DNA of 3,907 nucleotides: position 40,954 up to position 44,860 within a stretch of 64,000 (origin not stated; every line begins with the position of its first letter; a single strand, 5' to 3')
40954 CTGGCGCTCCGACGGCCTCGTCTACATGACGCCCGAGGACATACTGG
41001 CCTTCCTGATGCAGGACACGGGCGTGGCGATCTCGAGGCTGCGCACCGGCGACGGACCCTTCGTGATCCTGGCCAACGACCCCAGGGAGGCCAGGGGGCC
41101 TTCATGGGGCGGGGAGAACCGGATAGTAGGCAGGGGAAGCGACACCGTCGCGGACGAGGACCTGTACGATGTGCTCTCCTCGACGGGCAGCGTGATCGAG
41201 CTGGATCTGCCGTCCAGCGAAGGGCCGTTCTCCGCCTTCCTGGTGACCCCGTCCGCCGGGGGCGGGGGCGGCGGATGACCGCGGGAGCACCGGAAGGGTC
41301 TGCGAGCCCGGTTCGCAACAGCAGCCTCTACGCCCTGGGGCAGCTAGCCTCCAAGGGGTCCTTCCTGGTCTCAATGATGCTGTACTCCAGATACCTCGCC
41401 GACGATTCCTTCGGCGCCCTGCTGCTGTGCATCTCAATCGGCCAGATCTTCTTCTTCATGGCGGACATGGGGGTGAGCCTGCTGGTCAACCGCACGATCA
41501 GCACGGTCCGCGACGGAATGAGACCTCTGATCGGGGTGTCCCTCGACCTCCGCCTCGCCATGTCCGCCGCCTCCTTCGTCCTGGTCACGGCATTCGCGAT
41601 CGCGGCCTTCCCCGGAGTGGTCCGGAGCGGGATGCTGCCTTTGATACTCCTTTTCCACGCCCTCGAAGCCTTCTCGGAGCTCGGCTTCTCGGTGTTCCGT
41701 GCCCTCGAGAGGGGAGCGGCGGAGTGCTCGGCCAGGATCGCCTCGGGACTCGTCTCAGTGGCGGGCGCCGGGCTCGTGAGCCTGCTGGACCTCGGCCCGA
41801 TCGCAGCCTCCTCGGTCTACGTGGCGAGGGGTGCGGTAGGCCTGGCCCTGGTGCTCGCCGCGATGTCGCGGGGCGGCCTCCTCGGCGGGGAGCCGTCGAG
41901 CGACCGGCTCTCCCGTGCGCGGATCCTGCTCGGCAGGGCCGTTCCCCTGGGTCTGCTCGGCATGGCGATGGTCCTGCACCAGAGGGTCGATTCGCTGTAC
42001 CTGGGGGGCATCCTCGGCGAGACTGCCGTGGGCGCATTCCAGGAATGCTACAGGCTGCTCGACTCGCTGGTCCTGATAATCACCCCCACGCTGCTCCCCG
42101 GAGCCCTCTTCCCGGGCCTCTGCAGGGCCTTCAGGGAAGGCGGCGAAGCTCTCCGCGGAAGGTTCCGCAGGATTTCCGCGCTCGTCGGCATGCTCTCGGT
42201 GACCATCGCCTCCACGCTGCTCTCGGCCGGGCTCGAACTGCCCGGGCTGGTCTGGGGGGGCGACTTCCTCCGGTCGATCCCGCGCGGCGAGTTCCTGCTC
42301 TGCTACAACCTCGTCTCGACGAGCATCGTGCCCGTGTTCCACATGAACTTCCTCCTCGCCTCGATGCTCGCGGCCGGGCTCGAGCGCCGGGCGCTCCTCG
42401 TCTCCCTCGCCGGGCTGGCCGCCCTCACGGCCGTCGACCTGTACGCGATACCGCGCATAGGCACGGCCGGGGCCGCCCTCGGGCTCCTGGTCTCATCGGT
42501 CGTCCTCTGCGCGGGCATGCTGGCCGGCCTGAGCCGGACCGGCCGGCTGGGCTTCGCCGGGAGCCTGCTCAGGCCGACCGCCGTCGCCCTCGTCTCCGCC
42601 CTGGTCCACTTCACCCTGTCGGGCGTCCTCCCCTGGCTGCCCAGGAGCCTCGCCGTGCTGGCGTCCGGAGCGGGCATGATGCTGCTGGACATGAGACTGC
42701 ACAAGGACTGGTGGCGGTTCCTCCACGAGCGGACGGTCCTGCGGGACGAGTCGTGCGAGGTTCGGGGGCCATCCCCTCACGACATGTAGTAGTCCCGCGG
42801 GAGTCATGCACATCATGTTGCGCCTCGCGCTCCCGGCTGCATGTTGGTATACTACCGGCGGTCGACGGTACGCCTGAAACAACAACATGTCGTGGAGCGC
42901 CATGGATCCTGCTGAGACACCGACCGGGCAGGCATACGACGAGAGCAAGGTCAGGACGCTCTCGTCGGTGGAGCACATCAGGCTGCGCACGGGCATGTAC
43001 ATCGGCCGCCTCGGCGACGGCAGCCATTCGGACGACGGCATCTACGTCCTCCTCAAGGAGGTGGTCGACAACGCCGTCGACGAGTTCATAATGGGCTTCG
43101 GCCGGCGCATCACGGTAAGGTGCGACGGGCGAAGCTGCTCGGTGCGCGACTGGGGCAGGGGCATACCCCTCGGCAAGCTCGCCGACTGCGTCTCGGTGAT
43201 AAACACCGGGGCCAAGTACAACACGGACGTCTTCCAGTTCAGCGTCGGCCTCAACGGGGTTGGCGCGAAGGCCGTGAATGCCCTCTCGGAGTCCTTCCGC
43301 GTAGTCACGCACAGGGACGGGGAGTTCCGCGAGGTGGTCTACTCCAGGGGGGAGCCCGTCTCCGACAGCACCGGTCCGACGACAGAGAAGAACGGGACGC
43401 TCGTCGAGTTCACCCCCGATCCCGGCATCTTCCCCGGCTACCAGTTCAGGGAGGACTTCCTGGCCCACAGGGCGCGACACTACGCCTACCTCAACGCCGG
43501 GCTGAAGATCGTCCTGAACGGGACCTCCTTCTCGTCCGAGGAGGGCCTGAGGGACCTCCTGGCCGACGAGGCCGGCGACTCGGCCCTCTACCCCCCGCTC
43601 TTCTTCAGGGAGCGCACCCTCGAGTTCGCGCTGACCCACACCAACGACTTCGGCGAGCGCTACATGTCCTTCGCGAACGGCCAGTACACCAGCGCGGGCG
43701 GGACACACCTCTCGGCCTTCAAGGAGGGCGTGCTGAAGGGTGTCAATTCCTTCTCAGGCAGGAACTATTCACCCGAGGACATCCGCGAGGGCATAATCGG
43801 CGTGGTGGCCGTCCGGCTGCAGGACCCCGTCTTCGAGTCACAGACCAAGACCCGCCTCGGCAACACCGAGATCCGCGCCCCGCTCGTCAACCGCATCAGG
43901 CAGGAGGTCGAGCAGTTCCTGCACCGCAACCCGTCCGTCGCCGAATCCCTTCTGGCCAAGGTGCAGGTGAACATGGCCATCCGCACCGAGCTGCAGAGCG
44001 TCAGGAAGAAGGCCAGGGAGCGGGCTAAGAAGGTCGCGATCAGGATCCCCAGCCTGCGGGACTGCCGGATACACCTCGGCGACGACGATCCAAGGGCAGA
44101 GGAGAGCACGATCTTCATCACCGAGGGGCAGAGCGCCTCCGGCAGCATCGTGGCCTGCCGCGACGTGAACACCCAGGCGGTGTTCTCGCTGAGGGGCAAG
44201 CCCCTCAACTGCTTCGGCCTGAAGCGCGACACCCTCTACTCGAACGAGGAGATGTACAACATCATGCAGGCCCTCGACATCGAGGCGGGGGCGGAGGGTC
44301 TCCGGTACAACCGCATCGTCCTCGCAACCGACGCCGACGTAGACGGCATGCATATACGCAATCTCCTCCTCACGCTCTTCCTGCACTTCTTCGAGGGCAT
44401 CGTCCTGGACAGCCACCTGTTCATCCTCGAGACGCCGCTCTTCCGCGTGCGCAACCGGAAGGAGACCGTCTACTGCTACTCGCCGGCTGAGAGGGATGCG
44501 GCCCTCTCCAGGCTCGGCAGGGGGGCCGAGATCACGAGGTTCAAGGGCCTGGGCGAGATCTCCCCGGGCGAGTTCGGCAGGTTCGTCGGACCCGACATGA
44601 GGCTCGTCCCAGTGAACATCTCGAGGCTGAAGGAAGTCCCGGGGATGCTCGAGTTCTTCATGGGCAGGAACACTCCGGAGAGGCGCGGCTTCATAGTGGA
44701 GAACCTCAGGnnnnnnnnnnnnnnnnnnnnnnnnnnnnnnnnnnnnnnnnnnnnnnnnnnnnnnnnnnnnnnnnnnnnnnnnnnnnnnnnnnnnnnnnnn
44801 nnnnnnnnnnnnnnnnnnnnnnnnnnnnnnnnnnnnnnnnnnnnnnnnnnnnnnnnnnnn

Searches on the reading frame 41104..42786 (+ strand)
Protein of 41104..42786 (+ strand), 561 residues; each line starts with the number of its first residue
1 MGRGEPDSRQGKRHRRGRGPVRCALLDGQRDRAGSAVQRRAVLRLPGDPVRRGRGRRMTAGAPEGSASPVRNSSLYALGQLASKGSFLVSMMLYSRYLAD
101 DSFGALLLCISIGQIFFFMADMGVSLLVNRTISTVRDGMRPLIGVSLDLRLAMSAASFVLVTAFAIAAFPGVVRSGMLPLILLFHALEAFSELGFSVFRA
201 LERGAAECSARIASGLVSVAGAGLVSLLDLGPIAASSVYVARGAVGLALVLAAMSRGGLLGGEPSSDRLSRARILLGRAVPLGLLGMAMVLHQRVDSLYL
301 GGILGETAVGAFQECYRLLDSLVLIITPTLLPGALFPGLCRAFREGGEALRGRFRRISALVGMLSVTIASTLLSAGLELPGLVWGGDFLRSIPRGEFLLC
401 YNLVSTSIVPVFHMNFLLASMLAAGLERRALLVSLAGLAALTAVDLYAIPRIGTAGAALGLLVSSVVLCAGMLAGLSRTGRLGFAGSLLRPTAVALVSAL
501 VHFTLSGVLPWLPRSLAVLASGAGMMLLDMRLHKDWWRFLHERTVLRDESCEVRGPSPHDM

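Call 30: search_protein_families(library=pfam, proteins=[window:41104-42786:+], max_evalue=0.001)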
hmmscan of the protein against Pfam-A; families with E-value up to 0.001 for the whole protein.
window:41104-42786:+ (561 aa): 2 families
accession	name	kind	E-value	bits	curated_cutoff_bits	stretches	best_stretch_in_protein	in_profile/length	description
PF01943.22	Polysacc_synt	-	3.5e-12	46.8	28.2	1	70-339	2-270/274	Polysaccharide biosynthesis protein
PF13440.11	Polysacc_synt_3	-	3.2e-06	27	23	1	95-390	3-290/293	Polysaccharide biosynthesis protein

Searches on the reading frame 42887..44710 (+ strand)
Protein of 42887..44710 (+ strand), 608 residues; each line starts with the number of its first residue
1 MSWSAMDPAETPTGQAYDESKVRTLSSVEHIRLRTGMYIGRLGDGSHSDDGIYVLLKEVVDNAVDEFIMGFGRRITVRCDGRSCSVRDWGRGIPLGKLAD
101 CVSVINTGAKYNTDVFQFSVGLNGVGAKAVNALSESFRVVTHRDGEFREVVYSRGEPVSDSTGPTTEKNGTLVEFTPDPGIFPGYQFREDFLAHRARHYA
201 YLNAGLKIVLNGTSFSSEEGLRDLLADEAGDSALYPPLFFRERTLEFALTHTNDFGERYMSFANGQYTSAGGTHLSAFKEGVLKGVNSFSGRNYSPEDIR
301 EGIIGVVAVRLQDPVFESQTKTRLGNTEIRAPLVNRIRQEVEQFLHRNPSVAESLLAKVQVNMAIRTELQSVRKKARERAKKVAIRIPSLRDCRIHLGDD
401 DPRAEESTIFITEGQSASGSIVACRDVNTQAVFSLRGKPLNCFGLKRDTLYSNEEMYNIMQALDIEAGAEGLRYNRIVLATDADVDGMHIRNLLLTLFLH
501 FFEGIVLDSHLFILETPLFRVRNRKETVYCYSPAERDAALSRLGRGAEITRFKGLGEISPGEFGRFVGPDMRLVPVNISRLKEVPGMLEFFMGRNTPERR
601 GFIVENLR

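Call 30: search_protein_families(library=pfam, proteins=[window:42887-44710:+], max_evalue=0.001)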
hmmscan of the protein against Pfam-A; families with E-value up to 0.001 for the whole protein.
window:42887-44710:+ (608 aa): 4 families
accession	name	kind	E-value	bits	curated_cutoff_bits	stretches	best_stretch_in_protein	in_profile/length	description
PF00204.31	DNA_gyraseB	-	1e-30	106.9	27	1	244-373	33-171/173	DNA gyrase B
PF01751.28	Toprim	-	2.4e-12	47.3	23.1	1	408-499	1-81/96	Toprim domain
PF02518.31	HATPase_c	-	1.2e-07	32.6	26.4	1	50-177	4-107/111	Histidine kinase-, DNA gyrase B-, and HSP90-like ATPase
PF00986.26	DNA_gyraseB_C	-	5.8e-06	26.8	29.8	1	546-603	3-62/63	DNA gyrase B subunit, carboxyl terminus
